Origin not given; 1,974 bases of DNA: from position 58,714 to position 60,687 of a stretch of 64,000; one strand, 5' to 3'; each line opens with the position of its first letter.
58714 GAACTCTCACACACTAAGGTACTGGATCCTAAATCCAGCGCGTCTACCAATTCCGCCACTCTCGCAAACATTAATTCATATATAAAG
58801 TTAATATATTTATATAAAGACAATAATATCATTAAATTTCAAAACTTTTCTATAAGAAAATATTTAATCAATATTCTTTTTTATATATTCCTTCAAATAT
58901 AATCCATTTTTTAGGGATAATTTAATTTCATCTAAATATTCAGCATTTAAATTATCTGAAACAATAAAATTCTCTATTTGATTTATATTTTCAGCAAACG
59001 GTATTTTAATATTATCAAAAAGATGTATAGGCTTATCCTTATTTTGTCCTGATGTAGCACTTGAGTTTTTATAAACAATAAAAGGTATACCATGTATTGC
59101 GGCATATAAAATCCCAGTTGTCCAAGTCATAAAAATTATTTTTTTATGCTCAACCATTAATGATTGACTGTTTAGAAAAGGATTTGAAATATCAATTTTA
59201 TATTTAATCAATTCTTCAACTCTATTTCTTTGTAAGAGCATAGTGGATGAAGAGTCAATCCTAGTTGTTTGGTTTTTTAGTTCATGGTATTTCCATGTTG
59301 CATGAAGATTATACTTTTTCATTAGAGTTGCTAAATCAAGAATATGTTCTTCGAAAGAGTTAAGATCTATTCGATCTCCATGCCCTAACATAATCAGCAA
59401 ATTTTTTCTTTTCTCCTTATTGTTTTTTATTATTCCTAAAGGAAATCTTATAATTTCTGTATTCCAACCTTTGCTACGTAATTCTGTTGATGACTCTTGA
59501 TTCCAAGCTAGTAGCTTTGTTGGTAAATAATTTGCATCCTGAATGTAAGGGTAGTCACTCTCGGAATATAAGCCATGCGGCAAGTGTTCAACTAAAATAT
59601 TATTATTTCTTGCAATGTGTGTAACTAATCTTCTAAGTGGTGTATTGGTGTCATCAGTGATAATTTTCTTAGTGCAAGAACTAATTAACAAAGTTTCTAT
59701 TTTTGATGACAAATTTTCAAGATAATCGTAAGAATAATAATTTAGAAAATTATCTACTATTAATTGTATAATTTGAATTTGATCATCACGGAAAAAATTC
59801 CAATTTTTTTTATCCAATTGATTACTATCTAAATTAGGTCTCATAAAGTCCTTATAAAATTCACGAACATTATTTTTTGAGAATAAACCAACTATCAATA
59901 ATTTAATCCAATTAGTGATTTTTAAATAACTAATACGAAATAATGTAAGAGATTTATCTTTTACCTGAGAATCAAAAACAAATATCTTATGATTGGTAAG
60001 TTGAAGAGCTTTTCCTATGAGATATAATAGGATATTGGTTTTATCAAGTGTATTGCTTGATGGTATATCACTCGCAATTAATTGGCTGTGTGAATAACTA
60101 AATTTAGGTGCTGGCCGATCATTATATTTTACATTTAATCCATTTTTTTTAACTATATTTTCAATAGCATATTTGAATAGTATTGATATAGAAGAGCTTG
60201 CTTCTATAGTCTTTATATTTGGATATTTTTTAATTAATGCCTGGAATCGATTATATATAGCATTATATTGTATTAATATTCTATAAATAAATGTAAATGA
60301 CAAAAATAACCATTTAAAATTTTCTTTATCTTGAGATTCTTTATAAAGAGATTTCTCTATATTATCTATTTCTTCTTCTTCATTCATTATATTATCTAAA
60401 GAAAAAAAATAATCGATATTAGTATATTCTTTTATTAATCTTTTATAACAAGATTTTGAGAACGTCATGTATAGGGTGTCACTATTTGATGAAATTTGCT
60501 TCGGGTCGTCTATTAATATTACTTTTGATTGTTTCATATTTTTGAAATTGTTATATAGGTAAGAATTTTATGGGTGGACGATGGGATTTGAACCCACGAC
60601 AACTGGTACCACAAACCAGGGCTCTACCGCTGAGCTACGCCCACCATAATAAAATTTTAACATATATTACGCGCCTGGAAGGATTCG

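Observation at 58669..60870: Orphan 557-aa glycosyltransferase-like protein flanked by tRNA-Leu and a tRNA Pro-Arg-His cluster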

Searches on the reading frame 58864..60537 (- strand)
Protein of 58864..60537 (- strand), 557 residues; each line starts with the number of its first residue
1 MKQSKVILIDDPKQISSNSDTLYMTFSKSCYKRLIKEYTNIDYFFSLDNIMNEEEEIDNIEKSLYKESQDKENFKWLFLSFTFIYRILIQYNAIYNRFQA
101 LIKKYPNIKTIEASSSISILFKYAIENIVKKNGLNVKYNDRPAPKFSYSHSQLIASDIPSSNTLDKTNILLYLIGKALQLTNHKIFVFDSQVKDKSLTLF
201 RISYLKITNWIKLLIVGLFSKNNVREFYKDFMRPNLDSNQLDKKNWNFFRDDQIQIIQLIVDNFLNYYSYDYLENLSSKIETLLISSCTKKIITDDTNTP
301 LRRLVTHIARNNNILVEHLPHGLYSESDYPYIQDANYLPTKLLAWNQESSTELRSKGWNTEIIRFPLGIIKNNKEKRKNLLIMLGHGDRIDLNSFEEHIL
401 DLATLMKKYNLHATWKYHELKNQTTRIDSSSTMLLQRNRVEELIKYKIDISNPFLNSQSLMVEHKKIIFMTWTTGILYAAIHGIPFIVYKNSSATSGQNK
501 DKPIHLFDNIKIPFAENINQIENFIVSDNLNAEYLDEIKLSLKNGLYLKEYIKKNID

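Call 3: search_protein_families(library=pfam, proteins=[window:58864-60537:-], max_evalue=10)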
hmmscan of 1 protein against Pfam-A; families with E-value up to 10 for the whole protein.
window:58864-60537:- (557 aa): 0 families

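Call 4: search_protein_families(library=ncbifam, proteins=[window:58864-60537:-], max_evalue=10)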
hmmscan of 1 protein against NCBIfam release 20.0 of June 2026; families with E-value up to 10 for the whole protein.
window:58864-60537:- (557 aa): 0 families

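Call 5: search_solved_structures(query=window:58864-60537:-, max_evalue=10)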
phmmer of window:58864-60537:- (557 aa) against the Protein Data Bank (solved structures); distinct sequences matched with E-value up to 10: 4.
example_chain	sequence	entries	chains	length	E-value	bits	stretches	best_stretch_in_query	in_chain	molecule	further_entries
2d3a_A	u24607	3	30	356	0.72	11.4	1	339-384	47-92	glutamine synthetase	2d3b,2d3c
7v4i_J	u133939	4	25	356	0.89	11.1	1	339-384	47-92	Glutamine synthetase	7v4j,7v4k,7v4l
4is4_A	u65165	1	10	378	1.5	10.4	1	339-383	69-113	Glutamine synthetase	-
8ap6_D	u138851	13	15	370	1.5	10.4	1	377-421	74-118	subunit-d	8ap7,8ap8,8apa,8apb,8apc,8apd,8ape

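Call 7: find_homologous_proteins(query=window:58864-60537:-, max_evalue=0.001)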
Query window:58864-60537:- (557 aa): 17 proteins with E <= 0.001 among 8000 candidates.
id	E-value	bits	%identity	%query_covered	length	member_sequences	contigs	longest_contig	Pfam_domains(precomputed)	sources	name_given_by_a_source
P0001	0.0e+0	1222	100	100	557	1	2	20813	-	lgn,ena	-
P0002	0.0e+0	1222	100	100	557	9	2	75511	-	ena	-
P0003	0.0e+0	1218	100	100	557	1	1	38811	-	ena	-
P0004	0.0e+0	1218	99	100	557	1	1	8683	-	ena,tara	tara:strand:+ start:179 stop:1852 length:1674 start_codon:yes stop_codon:yes gene_type:complete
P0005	0.0e+0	1217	99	100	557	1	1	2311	-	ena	-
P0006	0.0e+0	1216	99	100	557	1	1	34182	-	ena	-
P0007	0.0e+0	1216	99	100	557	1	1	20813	-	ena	-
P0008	0.0e+0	1214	99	100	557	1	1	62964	-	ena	-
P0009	0.0e+0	1214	99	100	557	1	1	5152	-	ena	-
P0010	0.0e+0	1213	99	100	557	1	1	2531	-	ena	-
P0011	0.0e+0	1213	99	100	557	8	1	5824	-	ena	-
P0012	0.0e+0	1209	99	100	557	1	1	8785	-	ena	-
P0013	0.0e+0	1205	98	100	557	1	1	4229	-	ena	-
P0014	5.9e-287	970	78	100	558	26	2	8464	-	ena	-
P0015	4.4e-231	786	64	100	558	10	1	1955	-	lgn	-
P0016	4.9e-143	496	66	61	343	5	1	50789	-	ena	-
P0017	1.0e-74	270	34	98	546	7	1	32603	-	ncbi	-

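Call 11: find_encoding_contigs(protein=P0017, flank=8000, max_places=4)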
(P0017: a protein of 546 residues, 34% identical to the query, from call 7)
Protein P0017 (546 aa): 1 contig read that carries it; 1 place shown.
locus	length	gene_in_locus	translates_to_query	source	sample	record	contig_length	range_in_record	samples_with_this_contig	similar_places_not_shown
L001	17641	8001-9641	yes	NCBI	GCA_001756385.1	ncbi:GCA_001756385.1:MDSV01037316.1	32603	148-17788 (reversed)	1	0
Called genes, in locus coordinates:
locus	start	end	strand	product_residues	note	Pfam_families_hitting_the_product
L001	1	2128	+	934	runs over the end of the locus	PF01467:CTP_transf_like, PF01326:PPDK_N (faint), PF00391:PEP-utilizers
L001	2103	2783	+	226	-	PF00117:GATase, PF07722:Peptidase_C26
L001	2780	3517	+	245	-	PF00483:NTP_transferase, PF12804:NTP_transf_3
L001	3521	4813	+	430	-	-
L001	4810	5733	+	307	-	PF01209:Ubie_methyltran, PF13489:Methyltransf_23, PF13847:Methyltransf_31, PF08241:Methyltransf_11, PF08242:Methyltransf_12, PF13649:Methyltransf_25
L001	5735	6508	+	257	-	PF01066:CDP-OH_P_transf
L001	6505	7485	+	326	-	PF00224:PK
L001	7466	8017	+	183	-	PF00005:ABC_tran (weak), PF01583:APS_kinase, PF03266:NTPase_1 (faint), PF08433:KTI12 (weak)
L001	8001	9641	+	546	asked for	-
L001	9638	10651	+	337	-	-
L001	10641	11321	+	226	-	PF07940:Hepar_II_III_C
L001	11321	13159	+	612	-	PF13522:GATase_6, PF12481:DUF3700 (weak), PF13537:GATase_7, PF00733:Asn_synthase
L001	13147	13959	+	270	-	PF00535:Glycos_transf_2, PF10111:Glyco_tranf_2_2, PF13641:Glyco_tranf_2_3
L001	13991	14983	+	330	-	PF01041:DegT_DnrJ_EryC1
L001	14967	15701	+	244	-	PF01522:Polysacc_deac_1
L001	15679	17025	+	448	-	-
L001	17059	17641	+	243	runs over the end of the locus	?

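Call 12: find_encoding_contigs(protein=P0016, flank=8000, max_places=4)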
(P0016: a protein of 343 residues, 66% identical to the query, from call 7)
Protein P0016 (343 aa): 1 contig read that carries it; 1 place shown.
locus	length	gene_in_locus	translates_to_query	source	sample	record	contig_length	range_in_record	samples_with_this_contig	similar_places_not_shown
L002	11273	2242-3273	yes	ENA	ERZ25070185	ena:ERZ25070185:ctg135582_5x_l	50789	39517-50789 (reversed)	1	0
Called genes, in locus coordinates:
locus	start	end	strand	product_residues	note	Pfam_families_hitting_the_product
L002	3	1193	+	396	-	?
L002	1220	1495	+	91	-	-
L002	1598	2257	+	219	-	-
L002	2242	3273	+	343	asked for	-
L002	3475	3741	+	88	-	-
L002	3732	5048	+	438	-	PF05697:Trigger_N, PF05698:Trigger_C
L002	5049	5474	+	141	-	PF00574:CLP_protease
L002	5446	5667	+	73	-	PF00574:CLP_protease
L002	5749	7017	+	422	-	PF06689:zf-C4_ClpX, PF00493:MCM (faint), PF05496:RuvB_N (weak), PF13401:AAA_22 (weak), PF00004:AAA, PF07724:AAA_2, PF07728:AAA_5 (weak), PF10431:ClpB_D2-small, +1 more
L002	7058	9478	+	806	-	PF02190:LON_substr_bdg, PF00004:AAA, PF07728:AAA_5, PF22667:Lon_lid, PF05362:Lon_C, PF13541:ChlI (weak)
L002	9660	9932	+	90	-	PF00216:Bac_DNA_binding, PF18291:HU-HIG (weak), PF18175:HU-CCDC81_bac_2 (weak)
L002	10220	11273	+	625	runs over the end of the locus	PF13623:SurA_N_2, PF13624:SurA_N_3, PF13145:Rotamase_2 (faint), PF13616:Rotamase_3, PF00639:Rotamase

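Call 16: find_homologous_proteins(query=A1, max_evalue=0.01)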
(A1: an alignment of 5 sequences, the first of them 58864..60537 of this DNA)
Query A1 (5 sequences) (557 aa, profile of the alignment): 17 proteins with E <= 0.01 among 8000 candidates.
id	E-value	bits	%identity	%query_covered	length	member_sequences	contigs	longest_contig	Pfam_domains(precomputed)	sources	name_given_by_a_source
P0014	0.0e+0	1030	78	100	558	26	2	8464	-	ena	-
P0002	0.0e+0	1025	100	100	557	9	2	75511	-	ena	-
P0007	0.0e+0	1024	99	100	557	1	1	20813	-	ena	-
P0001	0.0e+0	1024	100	100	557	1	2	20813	-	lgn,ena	-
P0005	0.0e+0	1023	99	100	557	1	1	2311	-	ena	-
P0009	0.0e+0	1023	99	100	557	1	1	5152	-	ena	-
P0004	0.0e+0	1023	99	100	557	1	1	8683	-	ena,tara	tara:strand:+ start:179 stop:1852 length:1674 start_codon:yes stop_codon:yes gene_type:complete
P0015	0.0e+0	1022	64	100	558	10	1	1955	-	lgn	-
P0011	0.0e+0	1022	99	100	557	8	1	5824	-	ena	-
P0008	0.0e+0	1022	99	100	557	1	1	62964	-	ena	-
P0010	0.0e+0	1021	99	100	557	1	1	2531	-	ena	-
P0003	0.0e+0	1021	100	100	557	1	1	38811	-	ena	-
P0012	0.0e+0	1021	99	100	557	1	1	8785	-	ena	-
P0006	0.0e+0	1018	99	100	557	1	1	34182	-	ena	-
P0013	0.0e+0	1017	98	100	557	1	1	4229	-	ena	-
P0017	1.3e-256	870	34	98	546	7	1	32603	-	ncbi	-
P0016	1.3e-192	659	66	61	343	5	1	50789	-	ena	-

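Call 17: find_related_loci(query=A1, collection=genome_contigs, flank=10000)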
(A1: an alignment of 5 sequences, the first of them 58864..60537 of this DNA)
Query A1 (557 aa) in genome_contigs; peptide patterns used: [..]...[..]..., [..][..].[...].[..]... (x = any residue, [..] = any of these).
63 stretches matched a pattern; 3 encode a relative of the query (tblastn E <= 1e-3); 3 distinct loci.
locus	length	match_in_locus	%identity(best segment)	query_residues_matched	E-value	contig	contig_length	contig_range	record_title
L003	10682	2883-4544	65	5-557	0e+0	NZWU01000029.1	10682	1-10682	MAG: Gammaproteobacteria bacterium isolate NAT478 63152, whole genome shotgun sequence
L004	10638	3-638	76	346-557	3e-106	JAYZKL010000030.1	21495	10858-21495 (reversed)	MAG: Pseudomonadota bacterium isolate XB_MAG282 DB_MAG282_0030, whole genome shotgun sequence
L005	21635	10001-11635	34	1-553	4e-86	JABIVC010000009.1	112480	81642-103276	MAG: Gammaproteobacteria bacterium isolate SI072_bin62 k141_1563447, whole genome shotgun sequence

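Call 26: search_protein_families(library=pfam, proteins=[L005:1283-4084:+, L005:5510-6802:+, L005:8503-9462:+, L005:9475-10011:+, L005:10001-11647:+, L005:11640-12650:+, L005:7728-8510:+, L005:4727-5500:+], max_evalue=0.01)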
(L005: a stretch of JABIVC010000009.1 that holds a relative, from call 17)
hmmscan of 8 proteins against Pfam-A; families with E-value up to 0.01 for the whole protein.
L005:1283-4084:+ (933 aa): 3 families
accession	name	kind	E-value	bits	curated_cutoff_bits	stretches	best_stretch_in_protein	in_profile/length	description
PF00391.29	PEP-utilizers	-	6.1e-12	45.4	23.1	1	850-920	3-71/72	PEP-utilising enzyme, mobile domain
PF01467.32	CTP_transf_like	-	1.5e-09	38.6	21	1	19-109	7-91/133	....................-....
PF01326.24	PPDK_N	-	2e-09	37.7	27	1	336-379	271-314/328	Pyruvate phosphate dikinase, AMP/ATP-binding domain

L005:5510-6802:+ (430 aa): 1 family
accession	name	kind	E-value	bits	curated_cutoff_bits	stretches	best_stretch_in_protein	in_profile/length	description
PF13469.12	Sulfotransfer_3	-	8.8e-05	23.3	27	0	7-31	2-26/216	Sulfotransferase family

L005:8503-9462:+ (319 aa): 1 family
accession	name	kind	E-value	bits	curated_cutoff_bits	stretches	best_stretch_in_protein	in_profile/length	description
PF00224.27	PK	-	9.6e-58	196.2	30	1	3-309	5-328/328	Pyruvate kinase, barrel domain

L005:9475-10011:+ (178 aa): 3 families
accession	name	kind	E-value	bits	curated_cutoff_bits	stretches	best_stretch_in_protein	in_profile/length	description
PF01583.26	APS_kinase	-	3.8e-28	98.9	21.1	1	4-152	3-151/152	Adenylylsulphate kinase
PF24883.2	NPHP3_N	-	0.0019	18.8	24.8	1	3-29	22-48/164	Nephrocystin 3, N-terminal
PF13401.12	AAA_22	-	0.0097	16.7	27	0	3-60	5-55/130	AAA domain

L005:10001-11647:+ (548 aa): 0 families

L005:11640-12650:+ (336 aa): 1 family
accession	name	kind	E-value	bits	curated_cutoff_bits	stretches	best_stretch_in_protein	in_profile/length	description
PF01041.23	DegT_DnrJ_EryC1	-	3.4e-07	30.2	19.8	1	82-136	96-150/360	DegT/DnrJ/EryC1/StrS aminotransferase family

L005:7728-8510:+ (260 aa): 1 family
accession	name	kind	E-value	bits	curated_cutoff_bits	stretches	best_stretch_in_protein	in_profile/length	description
PF01066.26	CDP-OH_P_transf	-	3.1e-09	37.8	22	1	45-125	3-81/152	CDP-alcohol phosphatidyltransferase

L005:4727-5500:+ (257 aa): 3 families
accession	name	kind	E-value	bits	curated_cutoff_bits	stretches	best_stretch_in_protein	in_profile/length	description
PF12804.13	NTP_transf_3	-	6.1e-13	49.7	27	1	3-121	1-120/160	MobA-like NTP transferase domain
PF00483.29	NTP_transferase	-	6e-09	36.3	21.2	1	2-66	1-66/245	Nucleotidyl transferase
PF01128.25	IspD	-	0.0023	18.1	27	1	2-53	2-51/221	2-C-methyl-D-erythritol 4-phosphate cytidylyltransferase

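Call 32: search_solved_structures(query=A1, max_evalue=10, show_alignments=2)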
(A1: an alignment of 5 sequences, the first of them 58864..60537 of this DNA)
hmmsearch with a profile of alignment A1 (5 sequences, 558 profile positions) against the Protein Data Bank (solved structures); distinct sequences matched with E-value up to 10: 1.
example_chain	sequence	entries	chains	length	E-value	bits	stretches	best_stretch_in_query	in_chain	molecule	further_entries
2ks6_A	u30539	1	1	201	1.7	10.1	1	446-501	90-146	UDP-N-acetylglucosamine transferase subunit ALG13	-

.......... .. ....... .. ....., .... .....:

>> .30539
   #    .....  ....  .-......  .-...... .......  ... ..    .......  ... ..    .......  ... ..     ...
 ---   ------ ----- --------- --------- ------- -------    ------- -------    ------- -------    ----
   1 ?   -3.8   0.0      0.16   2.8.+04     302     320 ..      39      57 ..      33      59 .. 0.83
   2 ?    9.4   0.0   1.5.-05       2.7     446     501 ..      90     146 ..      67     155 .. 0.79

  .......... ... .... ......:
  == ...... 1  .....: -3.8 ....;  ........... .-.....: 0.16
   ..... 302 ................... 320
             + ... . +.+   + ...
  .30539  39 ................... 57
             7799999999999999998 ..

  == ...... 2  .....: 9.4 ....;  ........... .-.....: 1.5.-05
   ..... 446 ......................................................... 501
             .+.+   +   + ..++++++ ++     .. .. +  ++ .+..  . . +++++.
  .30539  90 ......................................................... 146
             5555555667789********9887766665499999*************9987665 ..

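Call 33: predict_structure(alignment_id=A1)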
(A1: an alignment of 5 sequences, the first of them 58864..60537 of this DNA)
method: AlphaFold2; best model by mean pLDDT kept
length: 557 residues; sequences in the alignment: 5
mean_pLDDT: 57.5   pTM: 0.40
mean pLDDT of the five models: 57.5, 56.4, 48.1, 47.3, 44.4
residues with pLDDT >= 90: 7; 70-90: 163; 50-70: 166; < 50: 221
segments of 3 or more residues with pLDDT < 50: 46-68, 142-236, 292-299, 318-346, 356-369, 386-390, 419-428, 492-505, 544-557
pLDDT, mean of each block of 10 residues (from residue 1): 68 69 70 76 55 43 47 53 59 74 84 71 83 84 40 25 31 42 31 25 27 33 36 51 62 72 60 62 60 46 61 57 28 31 46 51 43 62 62 68 88 73 41 70 83 72 87 68 82 41 50 78 84 74 42 31
secondary structure, 60 per line:
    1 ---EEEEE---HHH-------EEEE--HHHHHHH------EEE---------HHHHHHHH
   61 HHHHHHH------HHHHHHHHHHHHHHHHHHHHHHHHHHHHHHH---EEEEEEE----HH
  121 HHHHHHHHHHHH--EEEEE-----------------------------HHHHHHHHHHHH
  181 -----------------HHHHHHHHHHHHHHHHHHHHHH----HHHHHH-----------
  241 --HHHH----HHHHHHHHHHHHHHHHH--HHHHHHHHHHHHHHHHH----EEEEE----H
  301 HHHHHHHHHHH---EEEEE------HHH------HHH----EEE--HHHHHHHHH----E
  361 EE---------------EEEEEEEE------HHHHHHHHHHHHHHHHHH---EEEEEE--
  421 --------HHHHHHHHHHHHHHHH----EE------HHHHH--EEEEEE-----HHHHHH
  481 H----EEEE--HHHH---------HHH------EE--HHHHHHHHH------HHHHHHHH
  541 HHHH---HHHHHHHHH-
elements in order: E4-8 E22-25 H28-34 E41-43 H53-67 H74-104 E108-114 H119-132 E135-139 H169-180 H198-219 H224-229 H243-246 H251-267 H270-286 E291-295 H300-311 E315-319 E342-344 H347-355 E360-362 E378-385 H392-409 E413-418 H429-444 H457-461 E464-469 H475-481 E486-489 H492-495 H518-526 H533-544 H548-556

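Call 35: find_related_loci(query=A1, collection=metagenome_contigs, flank=8000)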
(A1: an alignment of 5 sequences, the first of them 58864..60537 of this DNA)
Query A1 (557 aa) in metagenome_contigs; peptide patterns used: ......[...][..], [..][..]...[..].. (x = any residue, [..] = any of these).
261 stretches matched a pattern; 6 encode a relative of the query (tblastn E <= 1e-3); 6 distinct loci.
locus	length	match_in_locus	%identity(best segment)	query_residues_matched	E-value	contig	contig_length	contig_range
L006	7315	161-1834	80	1-557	0e+0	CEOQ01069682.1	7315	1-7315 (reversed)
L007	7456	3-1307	78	124-557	0e+0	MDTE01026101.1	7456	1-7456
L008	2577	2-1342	65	112-557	0e+0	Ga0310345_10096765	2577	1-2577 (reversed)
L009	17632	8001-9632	34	2-548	1e-82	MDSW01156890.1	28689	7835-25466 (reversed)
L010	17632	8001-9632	34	2-548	1e-82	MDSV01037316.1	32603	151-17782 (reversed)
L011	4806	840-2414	33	20-548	1e-77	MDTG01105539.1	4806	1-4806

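Call 42: search_protein_families(library=padloc, proteins=[window:58864-60537:-], max_evalue=1)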
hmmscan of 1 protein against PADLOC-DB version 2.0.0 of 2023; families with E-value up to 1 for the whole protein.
window:58864-60537:- (557 aa): 0 families

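Call 43: search_protein_families(library=phrogs, proteins=[window:58864-60537:-], max_evalue=1)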
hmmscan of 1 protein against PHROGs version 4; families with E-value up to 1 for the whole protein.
window:58864-60537:- (557 aa): 1 family
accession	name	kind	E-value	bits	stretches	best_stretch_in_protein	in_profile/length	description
phrog_35584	-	unknown function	0.82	11.2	1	270-318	10-57/62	-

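Call 48: search_protein_representatives(protein=window:58864-60537:-)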
Query: 557 residues. Proteins with E-value up to 0.001 (for the whole library): 69; up to 1e-10: 45; up to 1e-30: 14. The best 69 are listed.
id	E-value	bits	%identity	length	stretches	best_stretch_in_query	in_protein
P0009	0.0e+00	1213.6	99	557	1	1-557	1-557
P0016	1.6e-143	495.5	66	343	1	216-557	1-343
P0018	1.2e-81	291.2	35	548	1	6-553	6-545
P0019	3.0e-81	289.9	38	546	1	18-552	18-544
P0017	3.3e-75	270.0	34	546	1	4-548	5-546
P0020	5.7e-74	265.9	36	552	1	1-552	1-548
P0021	5.3e-66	239.6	33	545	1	5-553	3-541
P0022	4.1e-64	233.4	34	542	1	4-553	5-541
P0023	2.4e-56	207.8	32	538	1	9-544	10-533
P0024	1.4e-53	198.7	94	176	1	451-557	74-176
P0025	1.0e-41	159.5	37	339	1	9-330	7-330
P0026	2.5e-33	131.8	33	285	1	257-554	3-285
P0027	4.5e-33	131.0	33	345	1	195-542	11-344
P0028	5.1e-31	124.2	43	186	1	7-188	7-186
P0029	3.8e-25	104.8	81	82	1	1-68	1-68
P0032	1.5e-21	92.9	24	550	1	42-492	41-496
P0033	2.8e-20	88.7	26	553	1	25-517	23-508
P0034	5.4e-20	87.8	24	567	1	39-506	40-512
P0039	4.8e-16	74.8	27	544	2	238-503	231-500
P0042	1.9e-15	72.8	27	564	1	205-491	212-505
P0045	7.8e-15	70.8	26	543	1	40-501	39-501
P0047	5.3e-14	68.0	29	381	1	229-526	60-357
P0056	1.9e-11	59.6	25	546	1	42-497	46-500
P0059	5.5e-11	58.1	24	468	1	226-526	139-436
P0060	1.2e-10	57.0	28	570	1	247-495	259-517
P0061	7.9e-10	54.3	25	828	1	238-367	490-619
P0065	5.6e-09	51.5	26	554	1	240-501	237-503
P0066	6.8e-09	51.2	26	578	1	240-367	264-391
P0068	1.3e-08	50.2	24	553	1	49-541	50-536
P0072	5.3e-07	44.9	26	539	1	54-492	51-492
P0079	1.7e-05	39.9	24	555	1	242-534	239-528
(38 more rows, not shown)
